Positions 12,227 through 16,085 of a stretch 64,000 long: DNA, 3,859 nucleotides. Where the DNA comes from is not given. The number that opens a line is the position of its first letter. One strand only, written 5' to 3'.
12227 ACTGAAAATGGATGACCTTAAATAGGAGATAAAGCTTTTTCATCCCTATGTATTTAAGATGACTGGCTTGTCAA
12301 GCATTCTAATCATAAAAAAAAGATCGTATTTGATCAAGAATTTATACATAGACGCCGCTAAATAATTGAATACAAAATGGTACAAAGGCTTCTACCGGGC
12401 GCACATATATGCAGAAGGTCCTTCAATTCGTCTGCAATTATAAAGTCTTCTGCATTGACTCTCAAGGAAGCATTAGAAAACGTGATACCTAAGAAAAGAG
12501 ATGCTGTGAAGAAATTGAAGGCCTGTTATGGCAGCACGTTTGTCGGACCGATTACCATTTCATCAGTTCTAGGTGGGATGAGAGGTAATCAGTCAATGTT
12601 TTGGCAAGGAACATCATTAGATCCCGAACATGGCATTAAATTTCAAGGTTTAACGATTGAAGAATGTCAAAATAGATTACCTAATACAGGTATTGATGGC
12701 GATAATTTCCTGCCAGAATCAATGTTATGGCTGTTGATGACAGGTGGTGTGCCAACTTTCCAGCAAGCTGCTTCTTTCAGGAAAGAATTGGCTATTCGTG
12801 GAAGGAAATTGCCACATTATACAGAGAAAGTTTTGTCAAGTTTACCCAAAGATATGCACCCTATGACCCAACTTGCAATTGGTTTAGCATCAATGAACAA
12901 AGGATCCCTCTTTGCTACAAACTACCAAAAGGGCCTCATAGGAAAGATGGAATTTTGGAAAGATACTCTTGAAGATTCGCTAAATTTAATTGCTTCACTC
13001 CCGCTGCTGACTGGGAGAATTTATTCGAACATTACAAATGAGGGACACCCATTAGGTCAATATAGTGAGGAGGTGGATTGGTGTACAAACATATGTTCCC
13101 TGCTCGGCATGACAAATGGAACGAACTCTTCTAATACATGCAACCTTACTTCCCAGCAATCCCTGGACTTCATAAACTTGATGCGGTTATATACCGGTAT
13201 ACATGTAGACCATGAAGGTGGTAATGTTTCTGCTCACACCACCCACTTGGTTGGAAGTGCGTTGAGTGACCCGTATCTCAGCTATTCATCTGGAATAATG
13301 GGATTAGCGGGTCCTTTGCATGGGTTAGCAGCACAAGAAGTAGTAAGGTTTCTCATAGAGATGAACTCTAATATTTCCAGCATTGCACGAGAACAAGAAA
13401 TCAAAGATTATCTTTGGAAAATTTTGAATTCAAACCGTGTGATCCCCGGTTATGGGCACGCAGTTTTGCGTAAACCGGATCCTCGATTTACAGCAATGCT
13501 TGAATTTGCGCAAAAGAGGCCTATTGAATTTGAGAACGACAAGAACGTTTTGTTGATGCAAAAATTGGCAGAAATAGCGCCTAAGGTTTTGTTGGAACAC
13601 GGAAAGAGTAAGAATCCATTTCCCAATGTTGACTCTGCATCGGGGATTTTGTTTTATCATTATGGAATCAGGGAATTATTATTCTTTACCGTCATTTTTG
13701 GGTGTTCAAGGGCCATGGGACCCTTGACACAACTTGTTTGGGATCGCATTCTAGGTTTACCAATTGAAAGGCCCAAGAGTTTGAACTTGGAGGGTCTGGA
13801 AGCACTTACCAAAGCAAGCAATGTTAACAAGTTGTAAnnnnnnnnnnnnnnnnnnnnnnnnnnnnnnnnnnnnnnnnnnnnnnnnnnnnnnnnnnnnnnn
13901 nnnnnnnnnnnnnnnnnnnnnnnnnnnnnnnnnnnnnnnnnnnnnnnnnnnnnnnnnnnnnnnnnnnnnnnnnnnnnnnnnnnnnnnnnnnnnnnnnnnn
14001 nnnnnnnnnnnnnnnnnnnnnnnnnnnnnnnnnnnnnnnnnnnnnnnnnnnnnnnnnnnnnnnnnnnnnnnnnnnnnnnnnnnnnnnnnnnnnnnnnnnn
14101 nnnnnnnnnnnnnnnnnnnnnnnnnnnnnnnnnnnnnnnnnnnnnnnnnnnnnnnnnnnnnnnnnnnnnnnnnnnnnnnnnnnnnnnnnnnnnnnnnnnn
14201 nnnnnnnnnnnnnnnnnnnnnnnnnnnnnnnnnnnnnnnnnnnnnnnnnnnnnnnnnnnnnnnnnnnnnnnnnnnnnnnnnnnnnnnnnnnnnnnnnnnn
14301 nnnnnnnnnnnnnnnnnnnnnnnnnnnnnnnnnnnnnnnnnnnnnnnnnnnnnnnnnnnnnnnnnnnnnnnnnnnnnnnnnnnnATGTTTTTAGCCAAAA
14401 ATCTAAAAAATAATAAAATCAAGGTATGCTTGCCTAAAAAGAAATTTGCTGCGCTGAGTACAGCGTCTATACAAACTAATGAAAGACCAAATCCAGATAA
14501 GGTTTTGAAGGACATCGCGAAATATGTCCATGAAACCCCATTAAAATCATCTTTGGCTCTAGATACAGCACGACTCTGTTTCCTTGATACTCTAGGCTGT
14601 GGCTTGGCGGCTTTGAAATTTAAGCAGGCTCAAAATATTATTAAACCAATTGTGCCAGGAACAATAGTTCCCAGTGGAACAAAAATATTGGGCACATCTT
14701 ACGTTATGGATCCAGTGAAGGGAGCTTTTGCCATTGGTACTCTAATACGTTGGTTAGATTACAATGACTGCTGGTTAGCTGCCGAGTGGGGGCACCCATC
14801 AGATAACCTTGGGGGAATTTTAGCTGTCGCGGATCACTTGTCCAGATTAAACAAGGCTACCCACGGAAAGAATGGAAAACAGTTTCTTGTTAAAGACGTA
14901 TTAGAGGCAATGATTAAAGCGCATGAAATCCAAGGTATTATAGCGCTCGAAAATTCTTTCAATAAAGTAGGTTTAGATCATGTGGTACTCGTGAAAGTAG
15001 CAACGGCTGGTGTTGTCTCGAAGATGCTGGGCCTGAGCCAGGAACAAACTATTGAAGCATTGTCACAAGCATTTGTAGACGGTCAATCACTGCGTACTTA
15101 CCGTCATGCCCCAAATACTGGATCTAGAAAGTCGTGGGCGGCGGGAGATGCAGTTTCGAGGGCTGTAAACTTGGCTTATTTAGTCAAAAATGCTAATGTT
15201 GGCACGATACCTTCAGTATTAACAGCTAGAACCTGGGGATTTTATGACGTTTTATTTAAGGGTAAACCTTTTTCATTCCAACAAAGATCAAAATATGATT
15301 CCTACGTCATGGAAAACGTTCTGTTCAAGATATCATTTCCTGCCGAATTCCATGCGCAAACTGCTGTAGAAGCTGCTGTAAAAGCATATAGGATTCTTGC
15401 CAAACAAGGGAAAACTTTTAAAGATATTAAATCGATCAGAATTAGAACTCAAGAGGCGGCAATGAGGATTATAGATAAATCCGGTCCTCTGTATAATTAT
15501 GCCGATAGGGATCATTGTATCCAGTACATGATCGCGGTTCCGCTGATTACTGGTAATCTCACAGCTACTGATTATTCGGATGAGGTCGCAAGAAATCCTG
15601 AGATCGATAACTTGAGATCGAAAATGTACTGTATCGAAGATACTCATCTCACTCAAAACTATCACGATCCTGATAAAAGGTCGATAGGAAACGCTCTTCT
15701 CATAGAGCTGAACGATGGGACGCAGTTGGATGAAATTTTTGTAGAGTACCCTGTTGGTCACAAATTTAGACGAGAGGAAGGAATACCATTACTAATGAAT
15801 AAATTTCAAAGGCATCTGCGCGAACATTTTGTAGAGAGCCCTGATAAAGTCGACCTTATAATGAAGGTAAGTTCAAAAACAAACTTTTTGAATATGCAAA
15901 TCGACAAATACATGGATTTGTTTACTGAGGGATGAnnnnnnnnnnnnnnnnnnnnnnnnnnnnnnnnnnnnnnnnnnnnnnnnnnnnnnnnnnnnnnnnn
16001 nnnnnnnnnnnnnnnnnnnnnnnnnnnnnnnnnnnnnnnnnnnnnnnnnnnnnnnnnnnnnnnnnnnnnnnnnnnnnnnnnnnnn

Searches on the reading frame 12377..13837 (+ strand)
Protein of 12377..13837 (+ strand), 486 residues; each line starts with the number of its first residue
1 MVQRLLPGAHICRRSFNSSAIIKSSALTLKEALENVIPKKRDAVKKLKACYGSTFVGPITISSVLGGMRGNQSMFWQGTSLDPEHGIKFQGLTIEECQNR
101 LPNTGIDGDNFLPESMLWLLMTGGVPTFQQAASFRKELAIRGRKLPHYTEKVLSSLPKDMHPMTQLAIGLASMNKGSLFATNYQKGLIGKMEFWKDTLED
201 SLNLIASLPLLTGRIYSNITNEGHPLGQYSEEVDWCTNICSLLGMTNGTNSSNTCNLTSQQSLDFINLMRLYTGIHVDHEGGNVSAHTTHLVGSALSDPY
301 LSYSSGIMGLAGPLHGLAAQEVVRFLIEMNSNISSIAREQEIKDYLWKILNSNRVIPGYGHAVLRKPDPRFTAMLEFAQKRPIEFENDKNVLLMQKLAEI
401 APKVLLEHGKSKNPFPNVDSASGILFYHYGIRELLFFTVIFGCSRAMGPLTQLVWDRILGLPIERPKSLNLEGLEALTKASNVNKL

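Call 9: search_protein_families(library=pfam, proteins=[window:12377-13837:+])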
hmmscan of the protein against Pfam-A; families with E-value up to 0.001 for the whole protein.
window:12377-13837:+ (486 aa): 1 family
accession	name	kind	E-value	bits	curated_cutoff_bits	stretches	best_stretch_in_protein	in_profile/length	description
PF00285.26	Citrate_synt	-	1.6e-85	287.7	27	1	67-467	1-357/357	Citrate synthase, C-terminal domain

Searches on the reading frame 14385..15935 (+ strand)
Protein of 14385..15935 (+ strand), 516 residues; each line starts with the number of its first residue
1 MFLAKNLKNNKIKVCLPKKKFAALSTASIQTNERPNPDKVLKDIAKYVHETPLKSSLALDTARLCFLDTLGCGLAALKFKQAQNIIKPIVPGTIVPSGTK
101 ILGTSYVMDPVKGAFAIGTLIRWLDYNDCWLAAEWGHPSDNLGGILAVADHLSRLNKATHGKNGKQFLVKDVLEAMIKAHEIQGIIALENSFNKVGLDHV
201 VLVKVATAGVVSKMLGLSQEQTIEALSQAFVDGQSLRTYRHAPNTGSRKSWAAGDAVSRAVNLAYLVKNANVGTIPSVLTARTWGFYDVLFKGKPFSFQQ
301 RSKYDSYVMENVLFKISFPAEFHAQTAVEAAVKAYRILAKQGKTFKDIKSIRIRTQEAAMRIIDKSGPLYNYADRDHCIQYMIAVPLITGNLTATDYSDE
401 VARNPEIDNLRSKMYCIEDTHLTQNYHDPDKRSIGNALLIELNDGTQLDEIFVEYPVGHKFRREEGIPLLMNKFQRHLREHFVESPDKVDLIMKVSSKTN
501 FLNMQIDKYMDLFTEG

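Call 9: search_protein_families(library=pfam, proteins=[window:14385-15935:+])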
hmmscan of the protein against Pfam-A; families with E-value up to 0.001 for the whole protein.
window:14385-15935:+ (516 aa): 2 families
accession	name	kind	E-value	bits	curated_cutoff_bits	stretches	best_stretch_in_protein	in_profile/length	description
PF03972.19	MmgE_PrpD_N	-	1.9e-88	296.2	32.1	1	43-299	2-244/244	MmgE/PrpD N-terminal domain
PF19305.4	MmgE_PrpD_C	-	1.5e-55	188.1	32.1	1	318-496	1-170/173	MmgE/PrpD C-terminal domain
